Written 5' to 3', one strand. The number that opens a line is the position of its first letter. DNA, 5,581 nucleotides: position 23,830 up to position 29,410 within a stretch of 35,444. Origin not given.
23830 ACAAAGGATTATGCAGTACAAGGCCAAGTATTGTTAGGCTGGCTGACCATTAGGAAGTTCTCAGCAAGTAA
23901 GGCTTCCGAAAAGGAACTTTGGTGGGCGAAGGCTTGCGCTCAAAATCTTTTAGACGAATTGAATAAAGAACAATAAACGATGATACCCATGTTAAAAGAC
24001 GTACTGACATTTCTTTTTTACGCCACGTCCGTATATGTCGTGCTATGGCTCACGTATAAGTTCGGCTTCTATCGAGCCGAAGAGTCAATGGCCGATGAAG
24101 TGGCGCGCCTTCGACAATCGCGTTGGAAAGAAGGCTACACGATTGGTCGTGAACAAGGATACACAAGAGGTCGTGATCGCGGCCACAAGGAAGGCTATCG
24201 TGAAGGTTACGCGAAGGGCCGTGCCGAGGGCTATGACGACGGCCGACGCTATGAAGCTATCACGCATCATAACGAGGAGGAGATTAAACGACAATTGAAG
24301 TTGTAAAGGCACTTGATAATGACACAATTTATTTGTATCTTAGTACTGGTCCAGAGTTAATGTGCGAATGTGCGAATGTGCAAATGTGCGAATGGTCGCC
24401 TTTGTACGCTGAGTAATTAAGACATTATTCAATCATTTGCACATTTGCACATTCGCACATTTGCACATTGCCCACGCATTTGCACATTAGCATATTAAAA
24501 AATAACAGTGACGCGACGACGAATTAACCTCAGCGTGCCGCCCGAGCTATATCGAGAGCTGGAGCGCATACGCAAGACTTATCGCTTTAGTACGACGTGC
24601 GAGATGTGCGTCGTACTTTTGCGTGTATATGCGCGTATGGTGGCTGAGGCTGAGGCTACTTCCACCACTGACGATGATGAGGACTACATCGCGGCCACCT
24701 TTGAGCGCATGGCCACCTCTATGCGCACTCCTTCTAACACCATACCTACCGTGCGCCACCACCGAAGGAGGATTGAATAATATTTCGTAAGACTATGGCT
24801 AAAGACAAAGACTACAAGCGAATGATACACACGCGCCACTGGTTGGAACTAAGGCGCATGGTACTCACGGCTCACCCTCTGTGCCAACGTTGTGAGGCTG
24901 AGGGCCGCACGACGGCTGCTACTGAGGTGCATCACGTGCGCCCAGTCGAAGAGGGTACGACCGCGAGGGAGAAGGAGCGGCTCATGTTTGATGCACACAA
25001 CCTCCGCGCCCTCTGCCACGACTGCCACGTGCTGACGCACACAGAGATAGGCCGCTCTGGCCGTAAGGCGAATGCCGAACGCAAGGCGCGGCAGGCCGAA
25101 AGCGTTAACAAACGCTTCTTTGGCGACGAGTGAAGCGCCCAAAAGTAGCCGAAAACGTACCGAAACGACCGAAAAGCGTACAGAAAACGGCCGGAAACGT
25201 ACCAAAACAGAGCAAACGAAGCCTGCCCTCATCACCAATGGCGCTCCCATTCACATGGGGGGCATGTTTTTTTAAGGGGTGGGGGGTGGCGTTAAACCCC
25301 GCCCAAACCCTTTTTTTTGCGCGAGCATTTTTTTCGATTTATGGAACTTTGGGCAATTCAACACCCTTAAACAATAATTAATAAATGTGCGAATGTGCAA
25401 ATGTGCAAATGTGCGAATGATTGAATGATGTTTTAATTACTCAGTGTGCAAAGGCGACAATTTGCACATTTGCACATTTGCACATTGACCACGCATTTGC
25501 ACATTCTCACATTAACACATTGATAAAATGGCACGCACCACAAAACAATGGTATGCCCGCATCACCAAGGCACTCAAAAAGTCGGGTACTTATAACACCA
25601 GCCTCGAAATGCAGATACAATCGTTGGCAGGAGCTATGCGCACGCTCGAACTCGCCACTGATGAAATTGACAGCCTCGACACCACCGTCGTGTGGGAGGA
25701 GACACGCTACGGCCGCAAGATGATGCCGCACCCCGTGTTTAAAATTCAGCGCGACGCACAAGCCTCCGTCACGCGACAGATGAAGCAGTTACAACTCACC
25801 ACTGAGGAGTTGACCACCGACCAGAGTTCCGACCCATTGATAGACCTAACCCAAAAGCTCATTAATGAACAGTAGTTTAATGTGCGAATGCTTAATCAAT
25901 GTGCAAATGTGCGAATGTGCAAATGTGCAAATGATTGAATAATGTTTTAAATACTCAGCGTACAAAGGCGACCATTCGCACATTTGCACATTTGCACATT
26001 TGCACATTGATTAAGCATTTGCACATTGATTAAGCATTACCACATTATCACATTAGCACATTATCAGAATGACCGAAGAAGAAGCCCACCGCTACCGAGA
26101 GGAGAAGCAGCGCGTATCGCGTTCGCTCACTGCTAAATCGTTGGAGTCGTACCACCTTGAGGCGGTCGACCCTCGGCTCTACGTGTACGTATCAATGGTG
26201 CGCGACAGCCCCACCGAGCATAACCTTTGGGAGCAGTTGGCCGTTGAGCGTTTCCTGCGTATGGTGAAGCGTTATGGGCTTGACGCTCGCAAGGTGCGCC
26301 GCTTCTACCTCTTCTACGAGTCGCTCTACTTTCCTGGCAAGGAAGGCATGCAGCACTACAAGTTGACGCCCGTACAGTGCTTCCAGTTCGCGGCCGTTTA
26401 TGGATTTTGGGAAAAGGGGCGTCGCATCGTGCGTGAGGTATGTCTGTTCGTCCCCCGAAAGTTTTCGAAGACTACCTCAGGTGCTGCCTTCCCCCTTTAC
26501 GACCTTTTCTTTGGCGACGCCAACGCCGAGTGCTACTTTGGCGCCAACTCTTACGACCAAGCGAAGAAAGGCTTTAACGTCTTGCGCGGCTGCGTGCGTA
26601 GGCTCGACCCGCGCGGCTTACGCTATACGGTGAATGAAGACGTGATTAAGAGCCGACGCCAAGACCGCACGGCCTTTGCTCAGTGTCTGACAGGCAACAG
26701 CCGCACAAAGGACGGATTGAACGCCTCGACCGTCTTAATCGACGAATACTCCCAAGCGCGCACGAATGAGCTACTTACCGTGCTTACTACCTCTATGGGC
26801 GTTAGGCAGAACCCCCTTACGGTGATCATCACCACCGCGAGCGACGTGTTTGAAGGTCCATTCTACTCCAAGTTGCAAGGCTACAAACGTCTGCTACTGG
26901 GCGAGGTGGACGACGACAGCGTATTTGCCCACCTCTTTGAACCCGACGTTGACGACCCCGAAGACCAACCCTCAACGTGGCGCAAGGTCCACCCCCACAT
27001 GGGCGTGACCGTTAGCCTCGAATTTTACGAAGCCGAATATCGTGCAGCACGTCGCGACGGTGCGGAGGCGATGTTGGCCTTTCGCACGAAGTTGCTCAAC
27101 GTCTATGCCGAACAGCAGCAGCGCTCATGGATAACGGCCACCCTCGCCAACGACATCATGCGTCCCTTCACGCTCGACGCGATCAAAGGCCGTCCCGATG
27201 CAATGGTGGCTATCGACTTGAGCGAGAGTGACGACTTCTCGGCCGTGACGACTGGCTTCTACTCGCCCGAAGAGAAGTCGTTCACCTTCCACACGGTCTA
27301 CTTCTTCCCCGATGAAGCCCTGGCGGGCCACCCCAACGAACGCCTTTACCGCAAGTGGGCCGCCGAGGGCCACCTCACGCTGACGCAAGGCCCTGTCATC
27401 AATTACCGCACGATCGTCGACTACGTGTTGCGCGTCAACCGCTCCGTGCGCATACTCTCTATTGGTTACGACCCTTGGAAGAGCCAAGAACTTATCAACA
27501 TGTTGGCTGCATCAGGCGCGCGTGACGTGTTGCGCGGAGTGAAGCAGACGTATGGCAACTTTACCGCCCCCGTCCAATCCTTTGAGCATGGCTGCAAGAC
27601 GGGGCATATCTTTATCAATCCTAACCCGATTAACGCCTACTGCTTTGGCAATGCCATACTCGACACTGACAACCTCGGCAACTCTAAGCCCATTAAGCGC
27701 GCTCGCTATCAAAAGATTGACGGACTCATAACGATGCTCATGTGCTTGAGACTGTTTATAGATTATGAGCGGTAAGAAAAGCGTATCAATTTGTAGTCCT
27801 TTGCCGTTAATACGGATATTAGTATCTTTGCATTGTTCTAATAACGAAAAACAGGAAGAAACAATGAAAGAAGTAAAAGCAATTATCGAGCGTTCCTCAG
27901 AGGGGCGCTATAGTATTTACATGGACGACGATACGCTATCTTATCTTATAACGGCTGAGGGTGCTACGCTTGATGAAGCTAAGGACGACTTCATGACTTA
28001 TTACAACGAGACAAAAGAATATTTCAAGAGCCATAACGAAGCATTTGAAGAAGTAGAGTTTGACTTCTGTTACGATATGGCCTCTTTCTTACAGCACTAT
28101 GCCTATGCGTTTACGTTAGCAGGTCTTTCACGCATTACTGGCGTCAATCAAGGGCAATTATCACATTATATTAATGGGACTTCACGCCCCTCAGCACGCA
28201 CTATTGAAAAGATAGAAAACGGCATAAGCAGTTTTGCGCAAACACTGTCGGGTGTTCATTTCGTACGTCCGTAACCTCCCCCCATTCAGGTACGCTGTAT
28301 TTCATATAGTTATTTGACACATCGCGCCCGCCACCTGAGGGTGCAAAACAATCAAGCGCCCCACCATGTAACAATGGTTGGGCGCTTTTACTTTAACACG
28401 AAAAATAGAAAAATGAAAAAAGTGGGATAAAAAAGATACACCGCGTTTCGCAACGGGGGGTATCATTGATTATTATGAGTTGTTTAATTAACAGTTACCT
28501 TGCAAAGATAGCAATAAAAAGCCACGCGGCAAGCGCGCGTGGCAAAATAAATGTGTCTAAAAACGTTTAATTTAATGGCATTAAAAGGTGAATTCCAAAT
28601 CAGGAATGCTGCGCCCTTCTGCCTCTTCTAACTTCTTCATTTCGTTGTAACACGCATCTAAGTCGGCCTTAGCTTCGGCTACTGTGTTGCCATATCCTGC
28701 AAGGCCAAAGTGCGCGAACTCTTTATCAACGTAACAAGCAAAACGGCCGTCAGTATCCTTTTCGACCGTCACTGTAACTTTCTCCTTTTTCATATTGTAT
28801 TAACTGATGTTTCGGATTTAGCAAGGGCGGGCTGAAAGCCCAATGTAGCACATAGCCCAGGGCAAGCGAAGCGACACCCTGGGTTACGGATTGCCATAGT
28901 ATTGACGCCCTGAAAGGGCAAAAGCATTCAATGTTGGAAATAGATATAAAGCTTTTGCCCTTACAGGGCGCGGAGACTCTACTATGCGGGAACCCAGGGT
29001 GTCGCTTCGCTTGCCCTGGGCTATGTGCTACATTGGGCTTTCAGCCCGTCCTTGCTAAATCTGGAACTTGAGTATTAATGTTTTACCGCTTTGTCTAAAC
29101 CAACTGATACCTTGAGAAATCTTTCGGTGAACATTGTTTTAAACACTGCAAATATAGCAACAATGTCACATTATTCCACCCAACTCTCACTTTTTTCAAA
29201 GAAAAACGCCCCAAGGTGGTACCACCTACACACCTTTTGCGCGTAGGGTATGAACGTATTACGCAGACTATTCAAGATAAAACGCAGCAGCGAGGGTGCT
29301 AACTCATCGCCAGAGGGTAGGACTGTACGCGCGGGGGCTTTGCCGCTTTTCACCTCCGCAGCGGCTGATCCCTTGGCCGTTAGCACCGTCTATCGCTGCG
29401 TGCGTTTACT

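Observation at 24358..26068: Nine intercistronic elements built from inverted arrays of tandem 7-8 nt repeats fill the late-gene junctions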

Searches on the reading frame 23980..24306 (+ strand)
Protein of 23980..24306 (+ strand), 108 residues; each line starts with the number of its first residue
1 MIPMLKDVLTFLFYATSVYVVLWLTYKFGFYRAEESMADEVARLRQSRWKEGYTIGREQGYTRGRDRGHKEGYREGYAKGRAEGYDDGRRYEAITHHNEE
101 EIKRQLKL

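Call 8: search_protein_families(library=phrogs, proteins=[window:23980-24306:+])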
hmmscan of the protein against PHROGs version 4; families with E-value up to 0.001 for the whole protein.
window:23980-24306:+ (108 aa): 1 family
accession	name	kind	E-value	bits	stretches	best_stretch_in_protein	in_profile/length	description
phrog_4785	-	unknown function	3.4e-08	34.9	1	47-90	45-88/94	-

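Call 33: search_protein_families(library=pfam, proteins=[window:23980-24306:+], max_evalue=0.01)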
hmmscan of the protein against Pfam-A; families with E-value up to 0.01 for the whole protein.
window:23980-24306:+ (108 aa): 1 family
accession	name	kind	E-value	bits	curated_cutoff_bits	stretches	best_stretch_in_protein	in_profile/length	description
PF09811.14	Yae1_N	-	2.8e-05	24.1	27.5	0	50-72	3-25/39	Essential protein Yae1, N terminal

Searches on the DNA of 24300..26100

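Call 65: search_rna_families(source=window, start=24300, end=26100, threshold=evalue, max_evalue=1)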
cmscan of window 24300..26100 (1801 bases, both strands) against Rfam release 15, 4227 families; matches with E-value up to 1: 37.
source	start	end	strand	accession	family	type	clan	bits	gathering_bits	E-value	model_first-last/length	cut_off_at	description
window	25887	26019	+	RF04241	mir-5014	Gene; miRNA;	-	65.6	101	1.9e-13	1-123/123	no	mir-5014 microRNA precursor family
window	25887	26019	-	RF04241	mir-5014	Gene; miRNA;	-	65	101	2.6e-13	1-123/123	no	mir-5014 microRNA precursor family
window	24356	24472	+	RF04241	mir-5014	Gene; miRNA;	-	53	101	5.3e-10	1-123/123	no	mir-5014 microRNA precursor family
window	24356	24472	-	RF04241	mir-5014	Gene; miRNA;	-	43.3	101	2.5e-07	1-123/123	no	mir-5014 microRNA precursor family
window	24357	24471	+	RF04052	mir-466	Gene; miRNA;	-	39.3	85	8.4e-06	1-80/80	no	mir-466 microRNA precursor family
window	25882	26024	+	RF03747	mir-4536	Gene; miRNA;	-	38.2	76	6e-05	1-88/88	no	mir-4536 microRNA precursor family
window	25896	26010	-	RF04052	mir-466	Gene; miRNA;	-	37.7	85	2.3e-05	1-80/80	no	mir-466 microRNA precursor family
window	25903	26003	-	RF04068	mir-3927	Gene; miRNA;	-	37.3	90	0.00012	1-85/85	no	mir-3927 microRNA precursor family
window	25382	25499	+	RF04052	mir-466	Gene; miRNA;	-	36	85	6.4e-05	1-80/80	no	mir-466 microRNA precursor family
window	24366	24462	+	RF03403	mir-5366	Gene; miRNA;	-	34.5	73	4.8e-05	1-71/71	no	mir-5366 microRNA precursor family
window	25893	26014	-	RF04113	MIR1523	Gene; miRNA;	-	33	96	0.00023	1-92/92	no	MIR1523 microRNA precursor family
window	25904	26002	+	RF04052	mir-466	Gene; miRNA;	-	32.1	85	0.00071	1-80/80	no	mir-466 microRNA precursor family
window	25896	26010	+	RF00853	mir-304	Gene; miRNA;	-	31.4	99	0.00033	1-88/88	no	mir-304 microRNA precursor family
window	24360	24467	+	RF04217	mir-297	Gene; miRNA;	-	30.7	90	0.006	1-71/71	no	mir-297 microRNA precursor family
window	25391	25487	-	RF03403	mir-5366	Gene; miRNA;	-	29.6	73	0.0011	1-71/71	no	mir-5366 microRNA precursor family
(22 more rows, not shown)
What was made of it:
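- On Known RNA family (Rfam 15): This reflects generic long hairpins (call 65).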

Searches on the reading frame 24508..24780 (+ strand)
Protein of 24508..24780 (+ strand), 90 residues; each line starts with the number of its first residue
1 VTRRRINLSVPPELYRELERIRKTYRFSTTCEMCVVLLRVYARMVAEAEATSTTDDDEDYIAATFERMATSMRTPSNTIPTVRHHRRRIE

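Call 8: search_protein_families(library=phrogs, proteins=[window:24508-24780:+])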
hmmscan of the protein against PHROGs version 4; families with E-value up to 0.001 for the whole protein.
window:24508-24780:+ (90 aa): 0 families

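Call 33: search_protein_families(library=pfam, proteins=[window:24508-24780:+], max_evalue=0.01)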
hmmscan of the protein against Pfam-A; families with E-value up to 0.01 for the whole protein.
window:24508-24780:+ (90 aa): 0 families

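Call 53: search_solved_structures(query=window:24508-24780:+, max_evalue=10)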
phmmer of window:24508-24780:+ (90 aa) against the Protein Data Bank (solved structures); distinct sequences matched with E-value up to 10: 2.
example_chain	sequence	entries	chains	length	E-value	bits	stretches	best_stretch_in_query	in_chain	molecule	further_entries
5cwl_A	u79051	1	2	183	0.91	13.2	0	13-60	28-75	Designed helical repeat protein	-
4evs_A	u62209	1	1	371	1.2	12.8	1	42-86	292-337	PUTATIVE ABC TRANSPORTER SUBUNIT, SUBSTRATE-BINDING COMPONENT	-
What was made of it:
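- On Iterated operator for an RHH protein (MetJ / omega type): The 24508-24780 product has no PHROG, Pfam or PDB match (calls 8, 33, 53).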

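Call 81: predict_structure(protein=window:24508-24780:+)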
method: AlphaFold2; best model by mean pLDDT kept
length: 90 residues; sequences in the alignment: 1
mean_pLDDT: 60.1   pTM: 0.39
mean pLDDT of the five models: 60.1, 56.1, 53.2, 51.6, 49.7
residues with pLDDT >= 90: 0; 70-90: 14; 50-70: 59; < 50: 17
segments of 3 or more residues with pLDDT < 50: 1-8, 75-82
pLDDT, mean of each block of 10 residues (from residue 1): 44 64 67 67 68 62 69 50 51
secondary structure, 60 per line:
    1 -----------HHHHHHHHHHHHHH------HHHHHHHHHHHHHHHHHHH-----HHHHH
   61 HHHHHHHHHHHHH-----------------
elements in order: H12-25 H32-50 H56-73
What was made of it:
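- On Iterated operator for an RHH protein (MetJ / omega type): The single-sequence model has pLDDT 60 and consists of three helices after a disordered N-terminus (call 81).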

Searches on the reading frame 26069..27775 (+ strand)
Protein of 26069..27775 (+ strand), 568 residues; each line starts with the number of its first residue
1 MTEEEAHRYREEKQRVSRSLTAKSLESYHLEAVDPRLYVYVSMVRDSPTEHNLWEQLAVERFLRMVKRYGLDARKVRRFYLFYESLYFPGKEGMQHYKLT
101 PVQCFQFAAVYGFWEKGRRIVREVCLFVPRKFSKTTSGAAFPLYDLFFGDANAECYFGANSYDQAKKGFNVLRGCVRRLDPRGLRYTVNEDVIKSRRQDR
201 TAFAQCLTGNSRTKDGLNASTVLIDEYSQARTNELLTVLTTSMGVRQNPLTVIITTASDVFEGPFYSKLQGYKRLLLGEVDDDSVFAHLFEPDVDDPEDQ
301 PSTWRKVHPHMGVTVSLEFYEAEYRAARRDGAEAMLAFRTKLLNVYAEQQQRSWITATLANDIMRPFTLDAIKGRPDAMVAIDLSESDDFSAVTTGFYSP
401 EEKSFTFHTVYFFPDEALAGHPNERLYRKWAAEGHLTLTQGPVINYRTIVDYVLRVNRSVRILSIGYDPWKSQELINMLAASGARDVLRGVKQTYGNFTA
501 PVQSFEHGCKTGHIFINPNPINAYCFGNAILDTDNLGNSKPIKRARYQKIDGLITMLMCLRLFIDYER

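Call 8: search_protein_families(library=phrogs, proteins=[window:26069-27775:+])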
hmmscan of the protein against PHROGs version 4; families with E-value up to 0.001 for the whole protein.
window:26069-27775:+ (568 aa): 8 families
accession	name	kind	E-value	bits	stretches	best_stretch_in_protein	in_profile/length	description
phrog_9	-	head and packaging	3.2e-106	358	1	24-567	168-667/812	terminase large subunit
phrog_2699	-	head and packaging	3.2e-56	191.5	1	273-564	6-294/315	terminase large subunit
phrog_4914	-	head and packaging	4.8e-17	63.3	1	41-182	15-167/213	terminase large subunit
phrog_7331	-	head and packaging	4.1e-09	37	1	491-564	20-93/113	terminase large subunit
phrog_10517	-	head and packaging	9.8e-09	36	1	34-167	34-176/207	terminase large subunit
phrog_2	-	head and packaging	2.8e-07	30.7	1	115-385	275-489/807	terminase large subunit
phrog_35587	-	head and packaging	1.9e-05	25.7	1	212-379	7-185/191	terminase large subunit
phrog_37124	-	unknown function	0.00022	22.1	1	429-484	60-117/143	-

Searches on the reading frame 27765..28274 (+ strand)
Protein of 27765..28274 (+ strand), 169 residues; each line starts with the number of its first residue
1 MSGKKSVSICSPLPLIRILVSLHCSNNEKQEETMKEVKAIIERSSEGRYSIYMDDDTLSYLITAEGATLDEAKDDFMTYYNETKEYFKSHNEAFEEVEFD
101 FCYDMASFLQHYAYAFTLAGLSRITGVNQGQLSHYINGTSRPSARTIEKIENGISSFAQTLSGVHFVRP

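Call 9: search_protein_families(library=phrogs, proteins=[window:27765-28274:+])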
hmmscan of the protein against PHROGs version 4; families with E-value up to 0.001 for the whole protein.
window:27765-28274:+ (169 aa): 2 families
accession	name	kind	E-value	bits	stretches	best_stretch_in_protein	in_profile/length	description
phrog_4268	-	transcription regulation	0.00029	22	1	74-151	8-82/96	transcriptional repressor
phrog_8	-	transcription regulation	0.00032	21.2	1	117-152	91-126/346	transcriptional regulator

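Call 33: search_protein_families(library=pfam, proteins=[window:27765-28274:+], max_evalue=0.01)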
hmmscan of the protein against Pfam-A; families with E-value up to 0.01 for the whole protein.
window:27765-28274:+ (169 aa): 3 families
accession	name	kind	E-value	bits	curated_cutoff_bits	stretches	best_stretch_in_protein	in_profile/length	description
PF01381.28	HTH_3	-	1.1e-05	25.8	23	1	117-152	11-46/55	Helix-turn-helix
PF12844.13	HTH_19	-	0.0018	18.5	30.2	1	115-150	12-47/64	Helix-turn-helix domain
PF13443.12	HTH_26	-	0.0073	17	22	0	117-150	12-46/63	Cro/C1-type HTH DNA-binding domain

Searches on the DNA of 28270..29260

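Call 66: search_rna_families(source=window, start=28270, end=29260, threshold=evalue, max_evalue=1)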
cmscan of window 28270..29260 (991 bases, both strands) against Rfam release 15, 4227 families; matches with E-value up to 1: 6.
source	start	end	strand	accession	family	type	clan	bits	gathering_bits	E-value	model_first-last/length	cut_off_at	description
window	28430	28517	-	RF02428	SpF11_sRNA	Gene; sRNA;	-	26.8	54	0.11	1-95/95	no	Streptococcus sRNA SpF11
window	28904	28972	-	RF03799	mir-3202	Gene; miRNA;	-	24.3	90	0.024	1-79/79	no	mir-3202 microRNA precursor family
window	28906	28970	+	RF03890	mir-B8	Gene; miRNA;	-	22.4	90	0.77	1-67/67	no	mir-B8 microRNA precursor family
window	28914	28964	+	RF03918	mir-4922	Gene; miRNA;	-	22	82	0.45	1-65/65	no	mir-4922 microRNA precursor family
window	28828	28883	-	RF01687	Acido-Lenti-1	Gene; sRNA;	-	18.5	37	0.15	1-46/46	no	Acido-Lenti-1 RNA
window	28993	29048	+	RF01687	Acido-Lenti-1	Gene; sRNA;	-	18.5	37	0.15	1-46/46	no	Acido-Lenti-1 RNA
